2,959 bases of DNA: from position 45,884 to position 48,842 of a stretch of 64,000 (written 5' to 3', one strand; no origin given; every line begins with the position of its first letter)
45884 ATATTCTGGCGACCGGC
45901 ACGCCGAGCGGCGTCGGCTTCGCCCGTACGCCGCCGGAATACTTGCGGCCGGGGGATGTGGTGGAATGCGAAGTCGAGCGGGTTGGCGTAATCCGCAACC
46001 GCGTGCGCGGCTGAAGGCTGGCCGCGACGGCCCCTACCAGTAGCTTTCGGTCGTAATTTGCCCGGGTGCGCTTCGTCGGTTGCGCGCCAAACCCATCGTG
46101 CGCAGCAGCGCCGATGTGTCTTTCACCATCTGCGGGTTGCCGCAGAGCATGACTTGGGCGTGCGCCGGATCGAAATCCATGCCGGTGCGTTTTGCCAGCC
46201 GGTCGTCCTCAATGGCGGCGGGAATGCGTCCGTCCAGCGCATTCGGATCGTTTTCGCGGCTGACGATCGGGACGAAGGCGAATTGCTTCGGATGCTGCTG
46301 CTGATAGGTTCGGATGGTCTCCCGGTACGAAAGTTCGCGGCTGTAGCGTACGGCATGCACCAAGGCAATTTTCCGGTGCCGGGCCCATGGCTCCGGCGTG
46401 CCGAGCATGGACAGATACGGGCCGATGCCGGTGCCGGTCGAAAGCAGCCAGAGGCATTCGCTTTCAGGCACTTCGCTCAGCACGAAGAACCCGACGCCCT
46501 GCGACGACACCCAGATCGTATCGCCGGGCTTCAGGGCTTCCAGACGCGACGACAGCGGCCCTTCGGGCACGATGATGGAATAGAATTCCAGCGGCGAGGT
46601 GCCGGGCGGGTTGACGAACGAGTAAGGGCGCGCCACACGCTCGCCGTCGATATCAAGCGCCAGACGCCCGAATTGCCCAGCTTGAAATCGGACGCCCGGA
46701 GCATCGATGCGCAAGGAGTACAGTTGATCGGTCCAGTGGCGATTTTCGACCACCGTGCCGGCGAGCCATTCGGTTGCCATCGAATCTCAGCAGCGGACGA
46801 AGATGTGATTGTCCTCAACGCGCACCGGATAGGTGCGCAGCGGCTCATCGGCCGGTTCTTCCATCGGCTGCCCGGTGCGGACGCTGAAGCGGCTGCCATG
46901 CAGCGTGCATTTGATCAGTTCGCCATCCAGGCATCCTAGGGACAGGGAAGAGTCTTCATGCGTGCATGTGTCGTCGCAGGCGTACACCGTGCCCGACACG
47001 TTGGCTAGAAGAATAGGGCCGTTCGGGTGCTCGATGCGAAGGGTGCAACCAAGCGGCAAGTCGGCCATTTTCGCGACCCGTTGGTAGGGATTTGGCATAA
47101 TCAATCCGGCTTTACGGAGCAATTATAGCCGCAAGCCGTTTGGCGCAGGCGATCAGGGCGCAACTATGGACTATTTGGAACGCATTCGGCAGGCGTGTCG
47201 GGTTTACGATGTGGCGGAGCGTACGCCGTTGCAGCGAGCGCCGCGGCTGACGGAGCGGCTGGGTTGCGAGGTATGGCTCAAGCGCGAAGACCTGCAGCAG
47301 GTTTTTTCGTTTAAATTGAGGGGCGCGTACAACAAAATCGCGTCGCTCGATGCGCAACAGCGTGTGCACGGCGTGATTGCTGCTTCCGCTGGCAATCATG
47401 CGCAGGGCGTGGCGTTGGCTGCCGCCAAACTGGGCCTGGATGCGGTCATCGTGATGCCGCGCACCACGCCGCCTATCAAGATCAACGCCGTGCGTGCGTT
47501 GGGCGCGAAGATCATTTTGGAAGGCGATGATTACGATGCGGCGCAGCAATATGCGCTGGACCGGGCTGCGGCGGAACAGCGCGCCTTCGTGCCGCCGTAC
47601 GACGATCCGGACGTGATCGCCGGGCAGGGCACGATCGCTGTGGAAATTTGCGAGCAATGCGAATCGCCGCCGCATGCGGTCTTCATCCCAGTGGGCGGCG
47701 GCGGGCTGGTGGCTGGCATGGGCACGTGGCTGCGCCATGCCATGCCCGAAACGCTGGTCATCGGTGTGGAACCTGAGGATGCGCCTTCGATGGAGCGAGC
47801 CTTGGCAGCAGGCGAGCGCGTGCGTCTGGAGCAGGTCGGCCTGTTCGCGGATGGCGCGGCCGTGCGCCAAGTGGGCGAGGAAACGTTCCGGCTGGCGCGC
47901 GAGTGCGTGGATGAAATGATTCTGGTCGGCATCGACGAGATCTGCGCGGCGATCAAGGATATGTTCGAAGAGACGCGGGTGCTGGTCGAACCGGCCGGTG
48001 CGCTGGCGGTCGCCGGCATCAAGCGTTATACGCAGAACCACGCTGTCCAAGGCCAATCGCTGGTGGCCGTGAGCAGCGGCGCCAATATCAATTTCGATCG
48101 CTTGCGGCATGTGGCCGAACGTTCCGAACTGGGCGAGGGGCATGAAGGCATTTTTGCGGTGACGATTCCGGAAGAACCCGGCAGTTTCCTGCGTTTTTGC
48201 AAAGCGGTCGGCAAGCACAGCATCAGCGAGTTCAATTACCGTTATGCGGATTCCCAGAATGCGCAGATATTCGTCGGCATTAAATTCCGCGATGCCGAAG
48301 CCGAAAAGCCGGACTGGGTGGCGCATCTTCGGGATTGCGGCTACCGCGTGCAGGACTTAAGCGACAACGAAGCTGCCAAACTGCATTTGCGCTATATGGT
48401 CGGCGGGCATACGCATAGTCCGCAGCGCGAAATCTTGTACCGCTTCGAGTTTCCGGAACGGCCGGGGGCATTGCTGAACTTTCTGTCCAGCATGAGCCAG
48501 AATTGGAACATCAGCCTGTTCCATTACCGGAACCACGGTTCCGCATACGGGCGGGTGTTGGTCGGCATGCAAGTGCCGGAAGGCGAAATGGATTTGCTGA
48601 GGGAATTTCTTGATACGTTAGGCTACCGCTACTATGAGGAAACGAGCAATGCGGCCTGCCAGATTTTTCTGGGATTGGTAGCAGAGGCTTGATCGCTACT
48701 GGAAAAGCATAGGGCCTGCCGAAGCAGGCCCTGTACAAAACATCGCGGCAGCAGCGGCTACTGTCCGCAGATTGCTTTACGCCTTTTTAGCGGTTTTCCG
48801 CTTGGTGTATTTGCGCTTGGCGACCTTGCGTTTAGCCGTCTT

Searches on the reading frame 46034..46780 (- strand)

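Call 12: search_protein_families(library=pfam, proteins=[window:46034-46780:-], max_evalue=0.00001)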
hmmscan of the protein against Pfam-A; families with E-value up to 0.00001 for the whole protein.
window:46034-46780:- (248 aa): 1 family
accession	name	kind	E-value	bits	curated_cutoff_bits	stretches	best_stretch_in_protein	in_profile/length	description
PF00175.26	NAD_binding_1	-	1.5e-17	64.6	22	1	112-223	1-108/109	Oxidoreductase NAD-binding domain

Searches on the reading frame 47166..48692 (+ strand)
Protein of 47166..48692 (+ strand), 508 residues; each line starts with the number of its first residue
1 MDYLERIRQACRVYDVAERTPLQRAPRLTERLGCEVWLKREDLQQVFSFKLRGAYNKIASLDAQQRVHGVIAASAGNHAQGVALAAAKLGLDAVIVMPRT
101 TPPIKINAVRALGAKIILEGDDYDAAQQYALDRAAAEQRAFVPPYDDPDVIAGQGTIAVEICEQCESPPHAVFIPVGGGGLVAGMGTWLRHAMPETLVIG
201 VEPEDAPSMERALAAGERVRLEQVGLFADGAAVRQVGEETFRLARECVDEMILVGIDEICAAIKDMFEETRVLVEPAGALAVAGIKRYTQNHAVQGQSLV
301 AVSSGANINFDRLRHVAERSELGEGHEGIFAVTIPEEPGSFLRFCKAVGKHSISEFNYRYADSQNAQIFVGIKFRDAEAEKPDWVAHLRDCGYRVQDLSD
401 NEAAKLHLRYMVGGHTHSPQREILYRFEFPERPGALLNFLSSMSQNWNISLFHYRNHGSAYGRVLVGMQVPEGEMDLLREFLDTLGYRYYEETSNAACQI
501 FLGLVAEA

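Call 13: search_protein_families(library=pfam, proteins=[window:47166-48692:+], max_evalue=0.00001)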
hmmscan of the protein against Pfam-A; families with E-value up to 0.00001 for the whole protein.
window:47166-48692:+ (508 aa): 2 families
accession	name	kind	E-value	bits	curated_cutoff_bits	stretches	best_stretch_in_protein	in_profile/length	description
PF00291.31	PALP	-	4.1e-84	282.8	35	1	17-305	5-295/295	Pyridoxal-phosphate dependent enzyme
PF00585.24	Thr_dehydrat_C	-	9.1e-49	163.7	27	2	418-502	6-91/91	C-terminal regulatory domain of Threonine dehydratase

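Call 22: find_encoding_contigs(protein=window:47166-48692:+, flank=2000, max_places=3)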
Protein window:47166-48692:+ (508 aa): no gene with exactly this product is on record in the collection.
